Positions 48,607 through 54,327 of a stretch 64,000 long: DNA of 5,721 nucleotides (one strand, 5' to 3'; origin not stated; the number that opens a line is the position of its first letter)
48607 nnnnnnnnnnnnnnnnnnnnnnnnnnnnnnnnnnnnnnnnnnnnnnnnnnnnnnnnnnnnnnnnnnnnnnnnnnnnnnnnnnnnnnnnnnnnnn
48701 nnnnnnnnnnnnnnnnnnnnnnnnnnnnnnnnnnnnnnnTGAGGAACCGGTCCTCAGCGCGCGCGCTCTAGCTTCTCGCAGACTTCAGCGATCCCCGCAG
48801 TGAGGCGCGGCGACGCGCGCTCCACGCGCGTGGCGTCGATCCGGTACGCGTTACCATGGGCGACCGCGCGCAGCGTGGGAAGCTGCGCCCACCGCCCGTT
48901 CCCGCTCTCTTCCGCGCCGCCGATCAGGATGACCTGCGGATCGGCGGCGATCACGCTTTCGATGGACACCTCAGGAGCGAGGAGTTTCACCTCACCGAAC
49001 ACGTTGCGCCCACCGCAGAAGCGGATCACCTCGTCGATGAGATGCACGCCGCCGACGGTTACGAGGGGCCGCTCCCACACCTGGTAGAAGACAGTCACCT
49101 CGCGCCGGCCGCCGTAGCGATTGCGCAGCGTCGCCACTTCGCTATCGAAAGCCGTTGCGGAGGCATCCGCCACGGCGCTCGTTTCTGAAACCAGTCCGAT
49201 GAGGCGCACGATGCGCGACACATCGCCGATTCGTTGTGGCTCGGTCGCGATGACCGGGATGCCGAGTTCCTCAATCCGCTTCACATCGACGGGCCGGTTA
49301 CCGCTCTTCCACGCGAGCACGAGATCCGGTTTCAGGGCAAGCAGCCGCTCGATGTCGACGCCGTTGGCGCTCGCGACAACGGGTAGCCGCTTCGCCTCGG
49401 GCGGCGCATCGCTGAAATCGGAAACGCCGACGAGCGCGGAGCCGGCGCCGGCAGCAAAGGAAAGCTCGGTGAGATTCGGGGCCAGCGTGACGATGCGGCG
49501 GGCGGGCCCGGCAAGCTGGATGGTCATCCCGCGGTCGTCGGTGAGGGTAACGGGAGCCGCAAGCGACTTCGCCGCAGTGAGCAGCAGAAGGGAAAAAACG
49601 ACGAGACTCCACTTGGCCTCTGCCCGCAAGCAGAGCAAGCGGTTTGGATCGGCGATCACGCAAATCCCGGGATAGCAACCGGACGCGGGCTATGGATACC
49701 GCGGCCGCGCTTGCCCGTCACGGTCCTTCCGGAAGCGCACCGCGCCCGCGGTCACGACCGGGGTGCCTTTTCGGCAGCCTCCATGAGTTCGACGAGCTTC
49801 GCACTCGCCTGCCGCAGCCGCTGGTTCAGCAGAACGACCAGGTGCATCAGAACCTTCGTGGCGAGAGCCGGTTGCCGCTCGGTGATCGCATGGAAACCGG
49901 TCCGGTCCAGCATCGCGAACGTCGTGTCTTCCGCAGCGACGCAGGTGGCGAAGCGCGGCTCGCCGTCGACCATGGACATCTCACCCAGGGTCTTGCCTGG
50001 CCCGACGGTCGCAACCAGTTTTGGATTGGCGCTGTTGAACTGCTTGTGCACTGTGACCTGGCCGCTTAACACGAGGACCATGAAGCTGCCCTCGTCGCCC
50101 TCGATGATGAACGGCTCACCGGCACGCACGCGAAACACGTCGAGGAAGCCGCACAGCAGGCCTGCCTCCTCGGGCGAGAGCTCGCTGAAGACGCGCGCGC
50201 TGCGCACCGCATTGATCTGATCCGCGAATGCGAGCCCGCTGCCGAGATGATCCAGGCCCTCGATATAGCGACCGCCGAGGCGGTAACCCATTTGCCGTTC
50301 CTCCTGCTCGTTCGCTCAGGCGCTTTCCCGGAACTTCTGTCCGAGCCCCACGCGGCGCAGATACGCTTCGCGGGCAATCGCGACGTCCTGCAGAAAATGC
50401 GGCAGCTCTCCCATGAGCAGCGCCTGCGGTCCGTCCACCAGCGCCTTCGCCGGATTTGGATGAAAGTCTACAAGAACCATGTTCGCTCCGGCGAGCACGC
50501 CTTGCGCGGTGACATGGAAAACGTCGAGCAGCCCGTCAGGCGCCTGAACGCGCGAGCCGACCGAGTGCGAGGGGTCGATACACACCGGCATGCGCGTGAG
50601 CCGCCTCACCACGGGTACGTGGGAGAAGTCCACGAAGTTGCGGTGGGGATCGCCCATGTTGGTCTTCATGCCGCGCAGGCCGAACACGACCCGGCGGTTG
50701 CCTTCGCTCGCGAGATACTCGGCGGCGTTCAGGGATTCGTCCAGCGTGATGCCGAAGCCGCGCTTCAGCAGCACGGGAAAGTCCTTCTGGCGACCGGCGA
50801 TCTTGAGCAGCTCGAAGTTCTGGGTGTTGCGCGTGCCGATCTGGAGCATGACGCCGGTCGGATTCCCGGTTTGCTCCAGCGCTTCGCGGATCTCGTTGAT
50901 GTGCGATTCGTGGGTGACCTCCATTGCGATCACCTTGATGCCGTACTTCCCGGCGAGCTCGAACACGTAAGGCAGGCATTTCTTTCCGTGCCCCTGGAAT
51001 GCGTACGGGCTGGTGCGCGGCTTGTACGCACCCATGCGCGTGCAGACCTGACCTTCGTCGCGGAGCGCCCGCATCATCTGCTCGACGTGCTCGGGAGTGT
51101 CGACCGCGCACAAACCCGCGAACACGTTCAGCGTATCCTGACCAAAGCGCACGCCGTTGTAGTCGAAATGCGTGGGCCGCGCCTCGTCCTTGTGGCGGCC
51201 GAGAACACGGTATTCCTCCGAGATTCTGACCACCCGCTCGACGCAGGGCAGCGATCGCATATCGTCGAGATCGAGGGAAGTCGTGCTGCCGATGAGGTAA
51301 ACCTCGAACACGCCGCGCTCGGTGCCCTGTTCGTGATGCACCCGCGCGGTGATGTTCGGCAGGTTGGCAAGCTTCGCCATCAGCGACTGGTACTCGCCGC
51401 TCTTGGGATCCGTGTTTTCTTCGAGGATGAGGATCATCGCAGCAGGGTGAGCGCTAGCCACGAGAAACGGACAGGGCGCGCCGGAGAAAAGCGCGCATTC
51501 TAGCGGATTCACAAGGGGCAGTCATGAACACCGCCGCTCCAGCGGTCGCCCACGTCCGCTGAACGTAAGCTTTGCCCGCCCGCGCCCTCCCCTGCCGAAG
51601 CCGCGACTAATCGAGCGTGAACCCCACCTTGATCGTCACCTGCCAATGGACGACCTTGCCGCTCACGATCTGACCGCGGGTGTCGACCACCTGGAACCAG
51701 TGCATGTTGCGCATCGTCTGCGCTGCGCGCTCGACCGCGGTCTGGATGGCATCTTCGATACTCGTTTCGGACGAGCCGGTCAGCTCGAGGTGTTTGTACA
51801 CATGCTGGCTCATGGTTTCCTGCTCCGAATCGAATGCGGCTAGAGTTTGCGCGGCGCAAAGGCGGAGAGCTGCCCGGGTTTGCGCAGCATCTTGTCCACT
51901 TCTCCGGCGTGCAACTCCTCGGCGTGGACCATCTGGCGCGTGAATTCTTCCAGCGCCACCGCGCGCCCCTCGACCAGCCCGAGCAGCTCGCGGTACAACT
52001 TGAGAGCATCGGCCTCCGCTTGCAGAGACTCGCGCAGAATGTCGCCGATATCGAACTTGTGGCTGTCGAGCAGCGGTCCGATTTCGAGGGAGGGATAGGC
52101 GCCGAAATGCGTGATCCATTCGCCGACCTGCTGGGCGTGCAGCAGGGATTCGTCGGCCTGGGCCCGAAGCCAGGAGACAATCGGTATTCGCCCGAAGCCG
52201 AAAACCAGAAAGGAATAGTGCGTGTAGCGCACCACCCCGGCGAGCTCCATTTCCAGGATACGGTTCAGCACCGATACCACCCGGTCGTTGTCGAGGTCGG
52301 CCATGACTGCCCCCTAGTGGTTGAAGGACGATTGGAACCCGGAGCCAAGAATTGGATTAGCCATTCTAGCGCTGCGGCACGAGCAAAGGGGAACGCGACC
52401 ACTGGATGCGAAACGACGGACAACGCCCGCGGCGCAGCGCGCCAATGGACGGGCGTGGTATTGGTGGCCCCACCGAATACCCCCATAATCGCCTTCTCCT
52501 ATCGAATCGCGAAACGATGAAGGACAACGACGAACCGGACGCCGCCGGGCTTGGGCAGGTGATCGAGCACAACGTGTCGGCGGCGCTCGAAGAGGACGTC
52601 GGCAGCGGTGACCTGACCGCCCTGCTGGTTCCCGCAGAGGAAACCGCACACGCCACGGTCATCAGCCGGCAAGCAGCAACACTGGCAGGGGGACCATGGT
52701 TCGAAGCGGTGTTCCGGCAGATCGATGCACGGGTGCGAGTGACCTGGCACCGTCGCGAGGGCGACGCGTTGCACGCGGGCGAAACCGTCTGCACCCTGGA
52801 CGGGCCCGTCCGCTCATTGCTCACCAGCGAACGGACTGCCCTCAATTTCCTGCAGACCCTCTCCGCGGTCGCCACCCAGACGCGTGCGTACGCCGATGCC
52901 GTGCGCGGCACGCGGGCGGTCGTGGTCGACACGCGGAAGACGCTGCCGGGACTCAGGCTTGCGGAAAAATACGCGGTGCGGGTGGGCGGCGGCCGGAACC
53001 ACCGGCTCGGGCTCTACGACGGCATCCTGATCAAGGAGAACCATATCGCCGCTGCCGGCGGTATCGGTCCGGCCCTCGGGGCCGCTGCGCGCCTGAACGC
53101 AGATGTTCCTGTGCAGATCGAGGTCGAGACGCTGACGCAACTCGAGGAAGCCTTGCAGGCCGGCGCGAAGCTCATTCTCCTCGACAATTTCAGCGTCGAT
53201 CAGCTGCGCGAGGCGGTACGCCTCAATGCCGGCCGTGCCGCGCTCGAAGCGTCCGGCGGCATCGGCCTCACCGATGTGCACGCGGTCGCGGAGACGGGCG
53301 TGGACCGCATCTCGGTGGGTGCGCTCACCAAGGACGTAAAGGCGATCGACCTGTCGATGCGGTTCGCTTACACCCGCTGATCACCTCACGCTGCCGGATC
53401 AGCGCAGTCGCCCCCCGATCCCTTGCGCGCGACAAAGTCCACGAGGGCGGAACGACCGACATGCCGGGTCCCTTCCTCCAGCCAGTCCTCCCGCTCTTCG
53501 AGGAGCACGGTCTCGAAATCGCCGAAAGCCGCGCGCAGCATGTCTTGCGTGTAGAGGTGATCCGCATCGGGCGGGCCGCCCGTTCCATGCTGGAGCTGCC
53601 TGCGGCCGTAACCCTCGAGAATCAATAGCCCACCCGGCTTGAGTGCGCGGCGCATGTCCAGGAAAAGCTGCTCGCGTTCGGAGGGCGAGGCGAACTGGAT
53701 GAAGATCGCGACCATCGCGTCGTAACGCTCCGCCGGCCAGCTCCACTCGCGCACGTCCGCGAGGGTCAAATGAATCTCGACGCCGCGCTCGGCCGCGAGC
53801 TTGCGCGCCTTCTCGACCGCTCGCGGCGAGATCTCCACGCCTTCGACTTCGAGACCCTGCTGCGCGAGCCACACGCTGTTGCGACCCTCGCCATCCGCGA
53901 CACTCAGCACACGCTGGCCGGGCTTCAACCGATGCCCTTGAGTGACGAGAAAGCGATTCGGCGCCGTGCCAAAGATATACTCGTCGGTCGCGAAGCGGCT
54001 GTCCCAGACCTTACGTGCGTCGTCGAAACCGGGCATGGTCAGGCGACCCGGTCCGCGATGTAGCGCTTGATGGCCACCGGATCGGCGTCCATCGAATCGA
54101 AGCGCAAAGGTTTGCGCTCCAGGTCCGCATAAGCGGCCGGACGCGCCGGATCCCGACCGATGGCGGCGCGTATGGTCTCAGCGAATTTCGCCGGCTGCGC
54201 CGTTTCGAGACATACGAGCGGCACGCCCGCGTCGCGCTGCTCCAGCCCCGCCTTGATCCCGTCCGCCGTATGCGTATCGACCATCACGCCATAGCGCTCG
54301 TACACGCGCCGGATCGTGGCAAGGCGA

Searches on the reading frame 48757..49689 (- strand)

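Call 34: search_protein_families(library=pfam, proteins=[window:48757-49689:-], max_evalue=0.001)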
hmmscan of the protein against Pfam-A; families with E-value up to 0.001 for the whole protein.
window:48757-49689:- (311 aa): 1 family
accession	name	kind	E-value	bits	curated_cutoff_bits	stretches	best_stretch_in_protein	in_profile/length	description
PF01497.23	Peripla_BP_2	-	1.7e-19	70.6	27.5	1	66-285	1-232/235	Periplasmic binding protein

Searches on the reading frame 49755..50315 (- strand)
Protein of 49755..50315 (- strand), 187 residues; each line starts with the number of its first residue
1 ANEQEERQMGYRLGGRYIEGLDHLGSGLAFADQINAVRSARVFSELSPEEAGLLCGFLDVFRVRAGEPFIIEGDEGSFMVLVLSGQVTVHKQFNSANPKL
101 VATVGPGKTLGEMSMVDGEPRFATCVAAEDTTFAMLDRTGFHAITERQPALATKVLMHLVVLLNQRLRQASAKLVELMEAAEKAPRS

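Call 34: search_protein_families(library=pfam, proteins=[window:49755-50315:-], max_evalue=0.001)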
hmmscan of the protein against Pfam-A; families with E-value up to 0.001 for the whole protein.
window:49755-50315:- (187 aa): 1 family
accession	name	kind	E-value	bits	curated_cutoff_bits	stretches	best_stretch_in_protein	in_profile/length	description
PF00027.35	cNMP_binding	-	1.6e-17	63.7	27.5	1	62-147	3-88/89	Cyclic nucleotide-binding domain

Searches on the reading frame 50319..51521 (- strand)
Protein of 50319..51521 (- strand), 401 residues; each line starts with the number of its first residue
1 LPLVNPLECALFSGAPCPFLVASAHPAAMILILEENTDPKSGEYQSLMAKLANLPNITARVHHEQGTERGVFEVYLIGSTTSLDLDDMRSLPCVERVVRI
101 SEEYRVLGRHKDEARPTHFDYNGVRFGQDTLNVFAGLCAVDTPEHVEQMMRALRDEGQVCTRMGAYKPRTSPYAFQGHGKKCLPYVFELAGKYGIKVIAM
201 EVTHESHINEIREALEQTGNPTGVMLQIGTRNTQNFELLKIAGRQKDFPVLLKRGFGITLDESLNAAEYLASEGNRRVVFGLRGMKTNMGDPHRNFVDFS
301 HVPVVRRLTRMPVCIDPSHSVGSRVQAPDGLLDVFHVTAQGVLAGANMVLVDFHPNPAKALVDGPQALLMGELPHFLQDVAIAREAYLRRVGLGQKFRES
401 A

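Call 34: search_protein_families(library=pfam, proteins=[window:50319-51521:-], max_evalue=0.001)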
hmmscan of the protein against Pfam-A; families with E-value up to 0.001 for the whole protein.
window:50319-51521:- (401 aa): 2 families
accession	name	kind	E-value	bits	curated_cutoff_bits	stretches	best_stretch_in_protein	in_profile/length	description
PF00793.26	DAHP_synth_1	-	3.8e-45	154.3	25.5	1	123-378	9-259/270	DAHP synthetase I family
PF18152.6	DAHP_snth_FXD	-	6.9e-09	35.8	27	1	29-102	1-67/67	DAHP synthase ferredoxin-like domain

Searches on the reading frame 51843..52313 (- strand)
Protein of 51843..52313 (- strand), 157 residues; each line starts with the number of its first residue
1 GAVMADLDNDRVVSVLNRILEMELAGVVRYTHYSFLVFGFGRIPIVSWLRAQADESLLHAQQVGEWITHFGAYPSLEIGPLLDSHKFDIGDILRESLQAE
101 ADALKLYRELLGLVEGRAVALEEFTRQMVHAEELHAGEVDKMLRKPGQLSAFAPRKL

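Call 35: search_protein_families(library=pfam, proteins=[window:51843-52313:-], max_evalue=0.001)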
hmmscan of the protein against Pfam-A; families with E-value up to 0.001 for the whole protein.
window:51843-52313:- (157 aa): 2 families
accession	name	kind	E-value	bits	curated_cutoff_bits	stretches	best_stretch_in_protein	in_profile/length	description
PF00210.30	Ferritin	-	6.4e-15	55.8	24.5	1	15-145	3-138/142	Ferritin-like domain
PF02915.23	Rubrerythrin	-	0.00014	22.7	22.8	0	91-145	1-55/137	Rubrerythrin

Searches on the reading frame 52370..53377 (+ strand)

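Call 35: search_protein_families(library=pfam, proteins=[window:52370-53377:+], max_evalue=0.001)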
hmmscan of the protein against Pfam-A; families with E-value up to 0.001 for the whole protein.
window:52370-53377:+ (336 aa): 2 families
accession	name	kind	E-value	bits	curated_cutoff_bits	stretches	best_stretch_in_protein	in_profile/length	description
PF01729.25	QRPTase_C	-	8.2e-56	188.8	23.1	1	167-331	1-169/169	Quinolinate phosphoribosyl transferase, C-terminal domain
PF02749.22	QRPTase_N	-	1.9e-18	66.9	27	1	81-165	1-82/82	Quinolinate phosphoribosyl transferase, N-terminal domain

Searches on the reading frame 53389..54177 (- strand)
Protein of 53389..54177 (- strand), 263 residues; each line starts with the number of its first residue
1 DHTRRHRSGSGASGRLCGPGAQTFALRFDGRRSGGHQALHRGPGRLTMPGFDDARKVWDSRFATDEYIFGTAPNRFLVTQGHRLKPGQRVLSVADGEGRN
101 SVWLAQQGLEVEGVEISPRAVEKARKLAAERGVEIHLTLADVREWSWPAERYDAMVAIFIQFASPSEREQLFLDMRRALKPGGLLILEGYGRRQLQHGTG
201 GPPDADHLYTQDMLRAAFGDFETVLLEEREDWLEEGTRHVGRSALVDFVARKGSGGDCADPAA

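Call 35: search_protein_families(library=pfam, proteins=[window:53389-54177:-], max_evalue=0.001)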
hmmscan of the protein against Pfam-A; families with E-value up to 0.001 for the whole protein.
window:53389-54177:- (263 aa): 7 families
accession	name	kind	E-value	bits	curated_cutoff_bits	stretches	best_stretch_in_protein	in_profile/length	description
PF13649.12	Methyltransf_25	-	4.7e-18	66.1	27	1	90-183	1-97/97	Methyltransferase domain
PF08241.18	Methyltransf_11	-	1.3e-13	51.9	21.2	1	92-187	2-95/95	Methyltransferase domain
PF13847.12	Methyltransf_31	-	2.2e-09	37.6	27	1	85-190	2-112/145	Methyltransferase domain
PF13489.12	Methyltransf_23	-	1.2e-08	35.2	27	1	77-194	13-123/164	Methyltransferase domain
PF05724.17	TPMT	-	1.5e-08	35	26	1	57-235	5-196/218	Thiopurine S-methyltransferase (TPMT)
PF08242.18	Methyltransf_12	-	1e-07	33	30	1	96-185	6-98/98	Methyltransferase domain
PF03848.20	TehB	-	2.3e-06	27.6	20.4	1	83-184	28-129/193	Tellurite resistance protein TehB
